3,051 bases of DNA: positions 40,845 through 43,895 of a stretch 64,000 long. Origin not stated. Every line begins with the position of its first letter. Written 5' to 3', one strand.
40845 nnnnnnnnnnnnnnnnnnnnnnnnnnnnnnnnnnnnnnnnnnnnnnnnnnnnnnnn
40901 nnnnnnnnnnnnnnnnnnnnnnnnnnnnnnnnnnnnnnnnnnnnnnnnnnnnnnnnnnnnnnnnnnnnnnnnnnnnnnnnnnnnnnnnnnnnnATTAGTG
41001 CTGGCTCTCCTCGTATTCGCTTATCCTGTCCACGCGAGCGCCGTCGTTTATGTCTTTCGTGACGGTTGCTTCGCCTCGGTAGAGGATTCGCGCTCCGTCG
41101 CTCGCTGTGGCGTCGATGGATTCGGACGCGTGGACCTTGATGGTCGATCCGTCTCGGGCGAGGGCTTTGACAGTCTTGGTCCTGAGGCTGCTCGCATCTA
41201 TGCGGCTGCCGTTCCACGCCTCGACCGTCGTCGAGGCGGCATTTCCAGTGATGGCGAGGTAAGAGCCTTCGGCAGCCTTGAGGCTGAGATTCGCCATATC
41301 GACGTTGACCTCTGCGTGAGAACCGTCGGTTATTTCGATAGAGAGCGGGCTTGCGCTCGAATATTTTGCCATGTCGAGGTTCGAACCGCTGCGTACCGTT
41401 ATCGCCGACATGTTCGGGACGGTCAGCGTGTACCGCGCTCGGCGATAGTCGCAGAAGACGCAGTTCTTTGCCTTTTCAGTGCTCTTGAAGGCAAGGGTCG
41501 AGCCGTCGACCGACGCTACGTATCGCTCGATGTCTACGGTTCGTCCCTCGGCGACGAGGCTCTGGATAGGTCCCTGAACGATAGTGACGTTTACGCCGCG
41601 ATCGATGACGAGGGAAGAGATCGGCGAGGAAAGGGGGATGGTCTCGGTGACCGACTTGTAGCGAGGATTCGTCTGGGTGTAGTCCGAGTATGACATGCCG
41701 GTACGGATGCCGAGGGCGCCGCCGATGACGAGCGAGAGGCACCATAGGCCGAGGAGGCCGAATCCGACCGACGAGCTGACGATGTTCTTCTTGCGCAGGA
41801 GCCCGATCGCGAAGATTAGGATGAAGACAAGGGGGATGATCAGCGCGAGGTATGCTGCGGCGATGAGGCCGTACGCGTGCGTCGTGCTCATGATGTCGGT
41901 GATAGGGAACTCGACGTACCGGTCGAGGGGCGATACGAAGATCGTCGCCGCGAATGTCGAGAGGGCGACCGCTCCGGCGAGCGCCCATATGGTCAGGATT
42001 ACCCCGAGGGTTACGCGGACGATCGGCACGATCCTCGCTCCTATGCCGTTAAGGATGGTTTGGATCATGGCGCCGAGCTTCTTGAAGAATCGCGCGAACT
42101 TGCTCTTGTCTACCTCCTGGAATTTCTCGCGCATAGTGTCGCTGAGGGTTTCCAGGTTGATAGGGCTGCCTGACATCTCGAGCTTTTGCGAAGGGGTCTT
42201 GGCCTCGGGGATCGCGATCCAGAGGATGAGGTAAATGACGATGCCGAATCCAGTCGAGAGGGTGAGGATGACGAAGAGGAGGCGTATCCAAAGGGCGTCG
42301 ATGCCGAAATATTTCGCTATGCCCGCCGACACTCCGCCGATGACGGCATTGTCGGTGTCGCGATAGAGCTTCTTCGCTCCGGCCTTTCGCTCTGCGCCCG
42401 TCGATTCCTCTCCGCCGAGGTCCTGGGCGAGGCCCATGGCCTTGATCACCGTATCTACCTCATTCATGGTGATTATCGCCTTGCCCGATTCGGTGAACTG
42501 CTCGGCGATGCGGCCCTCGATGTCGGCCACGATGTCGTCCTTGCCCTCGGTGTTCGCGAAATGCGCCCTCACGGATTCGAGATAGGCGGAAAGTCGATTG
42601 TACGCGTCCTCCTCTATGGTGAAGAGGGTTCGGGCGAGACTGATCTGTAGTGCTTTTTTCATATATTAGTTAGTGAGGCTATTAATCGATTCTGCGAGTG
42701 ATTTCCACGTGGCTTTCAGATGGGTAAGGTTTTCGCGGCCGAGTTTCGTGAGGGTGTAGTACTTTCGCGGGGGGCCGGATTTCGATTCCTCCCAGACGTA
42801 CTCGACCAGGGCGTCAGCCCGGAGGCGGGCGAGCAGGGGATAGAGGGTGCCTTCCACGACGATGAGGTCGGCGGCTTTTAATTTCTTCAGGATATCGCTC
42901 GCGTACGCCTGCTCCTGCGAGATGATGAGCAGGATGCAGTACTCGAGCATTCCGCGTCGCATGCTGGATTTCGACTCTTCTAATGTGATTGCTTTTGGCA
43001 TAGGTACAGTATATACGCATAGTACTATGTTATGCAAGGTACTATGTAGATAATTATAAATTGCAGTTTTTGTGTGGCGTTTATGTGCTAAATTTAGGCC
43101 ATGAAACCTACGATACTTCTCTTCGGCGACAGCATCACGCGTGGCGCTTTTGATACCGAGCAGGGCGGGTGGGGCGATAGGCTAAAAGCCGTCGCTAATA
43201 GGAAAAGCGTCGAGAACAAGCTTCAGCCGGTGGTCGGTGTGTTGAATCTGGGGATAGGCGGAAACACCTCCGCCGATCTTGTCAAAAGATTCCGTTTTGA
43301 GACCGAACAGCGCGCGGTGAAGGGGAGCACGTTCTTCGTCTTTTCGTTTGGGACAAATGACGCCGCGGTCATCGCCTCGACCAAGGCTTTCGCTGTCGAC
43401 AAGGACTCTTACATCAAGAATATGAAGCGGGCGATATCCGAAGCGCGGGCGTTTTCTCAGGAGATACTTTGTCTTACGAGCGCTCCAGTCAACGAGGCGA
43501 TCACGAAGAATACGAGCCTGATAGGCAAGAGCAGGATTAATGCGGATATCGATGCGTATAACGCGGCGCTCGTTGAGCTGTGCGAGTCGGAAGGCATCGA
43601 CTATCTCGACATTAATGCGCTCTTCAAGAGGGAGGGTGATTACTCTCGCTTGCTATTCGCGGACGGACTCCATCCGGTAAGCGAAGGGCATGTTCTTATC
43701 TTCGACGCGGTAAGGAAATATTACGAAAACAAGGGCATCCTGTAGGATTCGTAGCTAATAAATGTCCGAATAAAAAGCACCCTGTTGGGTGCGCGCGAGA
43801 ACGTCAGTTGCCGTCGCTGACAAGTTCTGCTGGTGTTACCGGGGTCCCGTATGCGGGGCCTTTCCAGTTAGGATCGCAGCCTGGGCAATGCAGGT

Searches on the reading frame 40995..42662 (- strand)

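Call 3: search_protein_families(library=pfam, proteins=[window:40995-42662:-], max_evalue=0.01)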
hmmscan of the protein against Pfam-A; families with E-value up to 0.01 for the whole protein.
window:40995-42662:- (555 aa): 4 families
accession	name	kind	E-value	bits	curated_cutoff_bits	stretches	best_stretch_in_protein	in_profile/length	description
PF10988.14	DUF2807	-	3.2e-25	89.4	24.2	1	351-531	5-180/181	Putative auto-transporter adhesin, head GIN domain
PF04024.17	PspC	-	6.2e-24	84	25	1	97-154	1-58/58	PspC domain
PF22571.1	LiaI-LiaF-TM_PspC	-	4.6e-17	62.5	27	1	180-325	3-142/142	PspC transmembrane region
PF22564.2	HAAS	-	0.0014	19.4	27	1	26-77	1-47/55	HAAS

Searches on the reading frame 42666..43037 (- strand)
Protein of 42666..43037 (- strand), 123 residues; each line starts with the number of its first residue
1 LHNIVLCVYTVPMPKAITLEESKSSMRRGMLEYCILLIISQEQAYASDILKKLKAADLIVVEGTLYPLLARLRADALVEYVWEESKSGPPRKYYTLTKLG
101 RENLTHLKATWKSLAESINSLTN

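Call 3: search_protein_families(library=pfam, proteins=[window:42666-43037:-], max_evalue=0.01)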
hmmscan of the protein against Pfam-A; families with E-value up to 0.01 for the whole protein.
window:42666-43037:- (123 aa): 1 family
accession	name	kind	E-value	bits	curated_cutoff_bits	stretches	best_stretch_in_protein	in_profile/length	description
PF03551.20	PadR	-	2.6e-18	66.2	27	1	35-105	1-74/75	Transcriptional regulator PadR-like family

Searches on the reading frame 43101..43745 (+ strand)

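Call 3: search_protein_families(library=pfam, proteins=[window:43101-43745:+], max_evalue=0.01)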
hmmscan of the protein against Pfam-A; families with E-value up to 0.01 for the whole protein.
window:43101-43745:+ (214 aa): 3 families
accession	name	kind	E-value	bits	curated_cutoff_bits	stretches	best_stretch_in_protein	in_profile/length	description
PF13472.12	Lipase_GDSL_2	-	3.4e-25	90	32.9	1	7-197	1-176/178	GDSL-like Lipase/Acylhydrolase family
PF00657.28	Lipase_GDSL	-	1e-18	68.7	23.6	1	5-204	1-208/208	GDSL-like Lipase/Acylhydrolase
PF04311.20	DUF459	-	0.00018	21.4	27.2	1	57-185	44-164/197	Protein of unknown function (DUF459)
